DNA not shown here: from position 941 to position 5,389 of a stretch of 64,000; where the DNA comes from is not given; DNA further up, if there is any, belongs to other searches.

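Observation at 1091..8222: Tandem giant cysteine-rich surface protein paralogs with thrombospondin-type-1-like repeats and a perfectly shared 673-bp 3' end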

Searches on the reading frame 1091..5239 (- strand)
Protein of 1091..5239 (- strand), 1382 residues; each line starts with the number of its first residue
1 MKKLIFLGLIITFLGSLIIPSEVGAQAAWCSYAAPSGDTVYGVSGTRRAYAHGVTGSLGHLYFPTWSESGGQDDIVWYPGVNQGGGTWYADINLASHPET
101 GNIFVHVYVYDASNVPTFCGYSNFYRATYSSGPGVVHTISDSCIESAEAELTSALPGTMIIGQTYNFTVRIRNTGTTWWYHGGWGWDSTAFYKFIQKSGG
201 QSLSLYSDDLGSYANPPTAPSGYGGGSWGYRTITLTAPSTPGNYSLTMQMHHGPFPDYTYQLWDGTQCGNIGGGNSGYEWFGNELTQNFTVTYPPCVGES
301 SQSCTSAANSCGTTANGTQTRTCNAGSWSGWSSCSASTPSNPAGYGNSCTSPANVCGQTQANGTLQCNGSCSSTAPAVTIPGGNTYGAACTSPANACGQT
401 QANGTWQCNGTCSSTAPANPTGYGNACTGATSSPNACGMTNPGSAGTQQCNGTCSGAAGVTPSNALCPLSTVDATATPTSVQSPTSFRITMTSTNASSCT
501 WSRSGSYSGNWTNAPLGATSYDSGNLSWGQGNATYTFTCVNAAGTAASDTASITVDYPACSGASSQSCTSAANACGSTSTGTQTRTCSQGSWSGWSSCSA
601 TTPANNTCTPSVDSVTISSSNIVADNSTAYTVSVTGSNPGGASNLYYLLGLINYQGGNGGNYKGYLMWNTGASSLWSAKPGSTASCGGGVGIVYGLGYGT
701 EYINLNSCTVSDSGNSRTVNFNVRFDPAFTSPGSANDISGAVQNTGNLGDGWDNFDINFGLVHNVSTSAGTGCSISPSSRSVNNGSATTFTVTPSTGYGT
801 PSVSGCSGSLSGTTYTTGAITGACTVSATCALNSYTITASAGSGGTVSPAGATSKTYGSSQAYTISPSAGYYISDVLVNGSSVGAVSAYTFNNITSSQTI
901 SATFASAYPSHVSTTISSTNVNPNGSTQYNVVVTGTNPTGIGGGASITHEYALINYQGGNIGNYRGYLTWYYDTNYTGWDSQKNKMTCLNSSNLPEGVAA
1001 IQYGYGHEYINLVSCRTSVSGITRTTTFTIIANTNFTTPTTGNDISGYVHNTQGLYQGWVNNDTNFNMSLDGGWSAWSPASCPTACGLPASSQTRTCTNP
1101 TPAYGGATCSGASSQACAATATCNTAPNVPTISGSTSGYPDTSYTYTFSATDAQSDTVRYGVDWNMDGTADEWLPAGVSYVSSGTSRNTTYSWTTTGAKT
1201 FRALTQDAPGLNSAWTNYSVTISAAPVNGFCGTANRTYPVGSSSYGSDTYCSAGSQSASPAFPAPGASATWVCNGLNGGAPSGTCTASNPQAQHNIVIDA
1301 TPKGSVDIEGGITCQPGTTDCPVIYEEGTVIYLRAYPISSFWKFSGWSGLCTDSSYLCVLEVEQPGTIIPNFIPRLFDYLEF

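Call 5: search_protein_families(library=pfam, proteins=[window:1094-5239:-], max_evalue=1)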
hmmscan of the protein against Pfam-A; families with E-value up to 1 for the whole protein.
window:1094-5239:- (1382 aa): 2 families
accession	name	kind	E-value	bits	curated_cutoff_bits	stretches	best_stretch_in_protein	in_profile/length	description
PF08481.16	GBS_Bsp-like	-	1.1e-14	54.6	31.6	1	58-120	25-88/92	GBS Bsp-like repeat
PF22934.1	SPRTN_ZBD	-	0.79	10.3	27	0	405-417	3-15/48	Spartan-like zinc binding domain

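Call 6: search_protein_families(library=ncbifam, proteins=[window:1094-5239:-], max_evalue=1)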
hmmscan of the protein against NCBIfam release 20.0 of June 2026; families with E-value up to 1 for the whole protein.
window:1094-5239:- (1382 aa): 1 family
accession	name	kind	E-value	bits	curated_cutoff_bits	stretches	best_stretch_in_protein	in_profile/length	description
NF009101.0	PRK12445.1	subfamily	0.21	10.1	1026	1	882-937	367-422/505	lysine--tRNA ligase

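Call 10: find_encoding_contigs(protein=window:1091-5239:-, flank=10000, max_places=10)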
Protein window:1091-5239:- (1382 aa): no gene with exactly this product is on record in the collection.

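Call 14: find_homologous_proteins(query=window:1094-5239:-, max_evalue=0.00001)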
Query window:1094-5239:- (1382 aa): 142 proteins with E <= 0.00001 among 8000 candidates; the best 120 are listed.
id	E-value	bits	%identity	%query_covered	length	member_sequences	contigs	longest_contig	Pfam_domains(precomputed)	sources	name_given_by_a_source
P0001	0.0e+0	3107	100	100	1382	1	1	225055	PF08481.17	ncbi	ncbi:MAG: GBS Bsp-like repeat-containing protein [Patescibacteria group bacterium]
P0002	0.0e+0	1656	73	44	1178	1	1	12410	PF09479.17,PF08481.17,PF18998.7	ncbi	-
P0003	1.8e-80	290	35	36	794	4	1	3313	PF18998.7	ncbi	-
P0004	1.0e-70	257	53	7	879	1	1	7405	PF08481.17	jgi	-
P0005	1.3e-70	257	48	21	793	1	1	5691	PF00090.26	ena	-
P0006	2.1e-65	240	49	19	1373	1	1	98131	PF00801.27,PF25788.3,PF18911.7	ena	-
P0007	1.0e-61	227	44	12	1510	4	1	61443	-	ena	-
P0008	8.0e-59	218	53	7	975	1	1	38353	PF08481.17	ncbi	-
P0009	2.0e-57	213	48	13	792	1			PF18998.7,PF07705.18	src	-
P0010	2.8e-54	203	41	9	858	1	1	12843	PF08481.17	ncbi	-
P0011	4.6e-54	202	34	7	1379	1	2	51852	PF00877.26,PF08481.17,PF01841.26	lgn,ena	-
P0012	1.0e-49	188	39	24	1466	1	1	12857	PF22073.3,PF15780.12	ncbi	-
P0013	6.6e-46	175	38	19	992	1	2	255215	-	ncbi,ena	-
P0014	3.3e-44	169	58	13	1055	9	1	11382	PF00801.27,PF25788.3,PF18911.7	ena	-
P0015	1.7e-41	160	37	9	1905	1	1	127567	PF13540.13,PF25778.2,PF25384.2,PF06739.18,PF25390.2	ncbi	ncbi:MAG: SBBP repeat-containing protein [Thermodesulfobacteriota bacterium]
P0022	4.9e-33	132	36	5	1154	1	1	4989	PF08481.17,PF01832.26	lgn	-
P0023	2.5e-30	123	40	17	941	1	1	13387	PF00090.26,PF19028.7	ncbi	-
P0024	9.5e-30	122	24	14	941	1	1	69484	PF07495.20,PF08481.17,PF01832.26,PF01520.24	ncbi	-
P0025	6.1e-29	119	43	11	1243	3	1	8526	PF00090.26,PF18998.7,PF17210.10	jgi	-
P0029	7.0e-19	86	28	7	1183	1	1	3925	PF01183.27,PF08481.17,PF24638.2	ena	-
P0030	6.4e-16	76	29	7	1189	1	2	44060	PF01183.27,PF08481.17,PF13529.14,PF24638.2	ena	-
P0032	8.5e-16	75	47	3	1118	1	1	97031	PF08481.17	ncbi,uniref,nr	ncbi:cell surface protein [Streptococcus macedonicus]|uniref:Cell surface protein n=1 Tax=Streptococ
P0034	8.4e-15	72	43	3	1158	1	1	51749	PF03168.20,PF01183.27,PF01060.30,PF08481.17,PF01835.26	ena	-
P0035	1.1e-14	72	45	3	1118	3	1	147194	PF08481.17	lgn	-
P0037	2.5e-14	71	43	3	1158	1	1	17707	PF03168.20,PF01183.27,PF01060.30,PF08481.17,PF01835.26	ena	-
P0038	2.5e-14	70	43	3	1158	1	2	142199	PF03168.20,PF01183.27,PF01060.30,PF08481.17,PF01835.26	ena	-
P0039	8.1e-14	69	41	3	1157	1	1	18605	PF01183.27,PF01060.30,PF08481.17,PF01835.26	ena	-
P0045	1.4e-12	65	40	4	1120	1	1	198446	PF08481.17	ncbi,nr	ncbi:N-acetylmuramoyl-L-alanine amidase [Streptococcus infantarius subsp. infantarius]|nr:N-acetylmu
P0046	2.1e-12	64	43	3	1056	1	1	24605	PF01183.27,PF01060.30,PF08481.17,PF01835.26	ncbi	-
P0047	2.5e-12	64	47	3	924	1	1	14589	PF08481.17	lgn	-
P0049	3.0e-12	64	47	3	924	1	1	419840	PF08481.17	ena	-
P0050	3.4e-12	63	47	3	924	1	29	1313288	PF08481.17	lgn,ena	-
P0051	3.5e-12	63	47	3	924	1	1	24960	PF08481.17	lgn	-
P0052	3.6e-12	63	45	3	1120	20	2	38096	PF08481.17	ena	-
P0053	3.9e-12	63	43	3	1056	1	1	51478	PF01183.27,PF08481.17,PF01835.26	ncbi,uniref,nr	ncbi:GBS Bsp-like repeat-containing protein [Streptococcus parasanguinis]|uniref:GBS Bsp-like repeat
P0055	4.4e-12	63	47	3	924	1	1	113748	PF08481.17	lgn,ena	-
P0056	4.6e-12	63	47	3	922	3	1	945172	PF08481.17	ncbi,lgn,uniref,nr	ncbi:GBS Bsp-like repeat-containing protein [Streptococcus gallolyticus]|uniref:GBS Bsp-like repeat-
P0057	5.2e-12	63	47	3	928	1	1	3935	PF08481.17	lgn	-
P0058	5.3e-12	63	47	3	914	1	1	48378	PF08481.17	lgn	-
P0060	6.3e-12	63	47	3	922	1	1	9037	PF08481.17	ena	-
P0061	6.5e-12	62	47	3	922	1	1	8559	PF08481.17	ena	-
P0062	6.6e-12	62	43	3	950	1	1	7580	PF01183.27,PF08481.17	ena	-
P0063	6.6e-12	62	47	3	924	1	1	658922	PF08481.17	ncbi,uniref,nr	ncbi:GBS Bsp-like repeat-containing protein [Streptococcus gallolyticus]|uniref:GBS Bsp-like repeat-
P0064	6.6e-12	62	47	3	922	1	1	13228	PF08481.17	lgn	-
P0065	7.6e-12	62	47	3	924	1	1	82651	PF08481.17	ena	-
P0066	8.6e-12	62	47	3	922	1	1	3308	PF08481.17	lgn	-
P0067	8.6e-12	62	47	3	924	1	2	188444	PF08481.17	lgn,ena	-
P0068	8.9e-12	62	47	3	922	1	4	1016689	PF08481.17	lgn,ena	-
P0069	9.0e-12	62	47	3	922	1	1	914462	PF08481.17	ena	-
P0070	1.0e-11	62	47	3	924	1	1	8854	PF08481.17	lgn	-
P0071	1.0e-11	62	47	3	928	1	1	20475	PF08481.17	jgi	jgi:hypothetical protein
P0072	1.0e-11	62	47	3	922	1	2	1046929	PF08481.17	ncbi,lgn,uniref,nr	ncbi:GBS Bsp-like repeat-containing protein [Streptococcus gallolyticus]|uniref:GBS Bsp-like repeat-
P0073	1.0e-11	62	47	3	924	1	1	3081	PF08481.17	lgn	-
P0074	1.1e-11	62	47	3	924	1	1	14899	PF08481.17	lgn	-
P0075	1.2e-11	62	47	3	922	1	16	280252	PF08481.17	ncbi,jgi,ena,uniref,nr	ncbi:MAG: cell surface protein [Streptococcus gallolyticus]|uniref:Cell surface protein n=1 Tax=Stre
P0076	1.2e-11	62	37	3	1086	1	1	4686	PF01183.27,PF08481.17,PF13529.14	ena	-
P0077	1.2e-11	62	47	3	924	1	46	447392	PF08481.17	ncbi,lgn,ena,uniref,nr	ncbi:GBS Bsp-like repeat-containing protein [Streptococcus gallolyticus]|uniref:GBS Bsp-like repeat-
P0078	1.3e-11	62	47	3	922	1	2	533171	PF08481.17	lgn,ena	-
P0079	1.3e-11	61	47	3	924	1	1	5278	PF08481.17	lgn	-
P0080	1.3e-11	61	47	3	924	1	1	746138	PF08481.17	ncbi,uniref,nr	ncbi:GBS Bsp-like repeat-containing protein [Streptococcus gallolyticus subsp. gallolyticus]|uniref:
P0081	1.5e-11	61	47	3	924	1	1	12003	PF08481.17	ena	-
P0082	1.5e-11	61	47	3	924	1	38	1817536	PF08481.17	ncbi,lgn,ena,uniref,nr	ncbi:GBS Bsp-like repeat-containing protein [Streptococcus gallolyticus subsp. gallolyticus]|uniref:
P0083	1.5e-11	61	47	3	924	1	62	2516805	PF08481.17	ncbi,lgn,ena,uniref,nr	ncbi:cell surface protein [Streptococcus gallolyticus subsp. gallolyticus]|uniref:Cell surface prote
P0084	1.5e-11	61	47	3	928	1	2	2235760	PF08481.17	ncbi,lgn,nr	ncbi:putative cross-wall-targeting lipoprotein signal [Streptococcus gallolyticus subsp. gallolyticu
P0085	1.5e-11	61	47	3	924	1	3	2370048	PF08481.17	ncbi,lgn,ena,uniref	ncbi:GBS Bsp-like repeat-containing protein [Streptococcus gallolyticus]|uniref:GBS Bsp-like repeat-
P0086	1.5e-11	61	47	3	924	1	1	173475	PF08481.17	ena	-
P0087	1.6e-11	61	47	3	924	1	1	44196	PF08481.17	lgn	-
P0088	1.6e-11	61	47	3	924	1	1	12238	PF08481.17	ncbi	-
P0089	1.7e-11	61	47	3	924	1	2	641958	PF08481.17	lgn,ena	-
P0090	1.7e-11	61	47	3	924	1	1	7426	PF08481.17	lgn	-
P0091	1.7e-11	61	47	3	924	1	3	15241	PF08481.17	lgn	-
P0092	1.8e-11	61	47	3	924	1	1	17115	PF08481.17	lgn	-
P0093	1.8e-11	61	47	3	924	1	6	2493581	PF08481.17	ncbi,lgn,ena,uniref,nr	ncbi:signal peptide [Streptococcus gallolyticus]|uniref:Signal peptide n=1 Tax=Streptococcus galloly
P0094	1.9e-11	61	47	3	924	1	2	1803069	PF08481.17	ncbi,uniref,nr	ncbi:GBS Bsp-like repeat-containing protein [Streptococcus gallolyticus]|uniref:GBS Bsp-like repeat-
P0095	1.9e-11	61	47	3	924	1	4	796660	PF08481.17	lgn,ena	-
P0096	1.9e-11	61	47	3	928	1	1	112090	PF08481.17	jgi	-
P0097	1.9e-11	61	47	3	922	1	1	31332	PF08481.17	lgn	-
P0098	1.9e-11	61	47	3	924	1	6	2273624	PF08481.17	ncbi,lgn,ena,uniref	ncbi:GBS Bsp-like repeat-containing protein [Streptococcus gallolyticus]|uniref:GBS Bsp-like repeat-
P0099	1.9e-11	61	47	3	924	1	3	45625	PF08481.17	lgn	-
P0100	1.9e-11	61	47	3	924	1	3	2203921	PF08481.17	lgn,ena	-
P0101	1.9e-11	61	47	3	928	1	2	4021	PF08481.17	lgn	-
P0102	2.0e-11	61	47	3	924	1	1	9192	PF08481.17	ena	-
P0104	2.0e-11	61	47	3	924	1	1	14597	PF08481.17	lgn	-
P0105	2.0e-11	61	47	3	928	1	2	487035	PF08481.17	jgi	-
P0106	2.1e-11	61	47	3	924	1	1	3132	PF08481.17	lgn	-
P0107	2.3e-11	61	47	3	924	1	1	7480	PF08481.17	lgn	-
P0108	2.4e-11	61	47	3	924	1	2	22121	PF08481.17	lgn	-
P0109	2.4e-11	61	47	3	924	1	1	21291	PF08481.17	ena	-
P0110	2.4e-11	61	47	3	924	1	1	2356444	PF08481.17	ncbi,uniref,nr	ncbi:conserved hypothetical protein [Streptococcus gallolyticus subsp. gallolyticus ATCC BAA-2069]|u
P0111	2.5e-11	61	47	3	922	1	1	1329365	PF08481.17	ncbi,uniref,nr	ncbi:GBS Bsp-like repeat-containing protein [Streptococcus gallolyticus]|uniref:GBS Bsp-like repeat-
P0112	3.3e-11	60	45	3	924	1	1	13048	PF08481.17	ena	-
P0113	3.5e-11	60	47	3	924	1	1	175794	PF08481.17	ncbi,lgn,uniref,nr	ncbi:MAG: GBS Bsp-like repeat-containing protein [Streptococcus sp.]|uniref:GBS Bsp-like repeat-cont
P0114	4.2e-11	60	41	3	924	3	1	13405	PF08481.17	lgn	-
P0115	5.2e-11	59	41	3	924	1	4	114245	PF08481.17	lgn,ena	-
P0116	6.5e-11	59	41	3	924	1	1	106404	PF08481.17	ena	-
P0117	6.9e-11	59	47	3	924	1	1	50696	PF08481.17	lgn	-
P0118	1.1e-10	58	47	3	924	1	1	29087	PF08481.17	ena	-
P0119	1.5e-10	58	47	3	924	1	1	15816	PF08481.17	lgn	-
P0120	1.8e-10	58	43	3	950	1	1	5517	PF01183.27,PF08481.17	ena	-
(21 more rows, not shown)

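Call 15: find_encoding_contigs(protein=P0001, flank=10000, max_places=6)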
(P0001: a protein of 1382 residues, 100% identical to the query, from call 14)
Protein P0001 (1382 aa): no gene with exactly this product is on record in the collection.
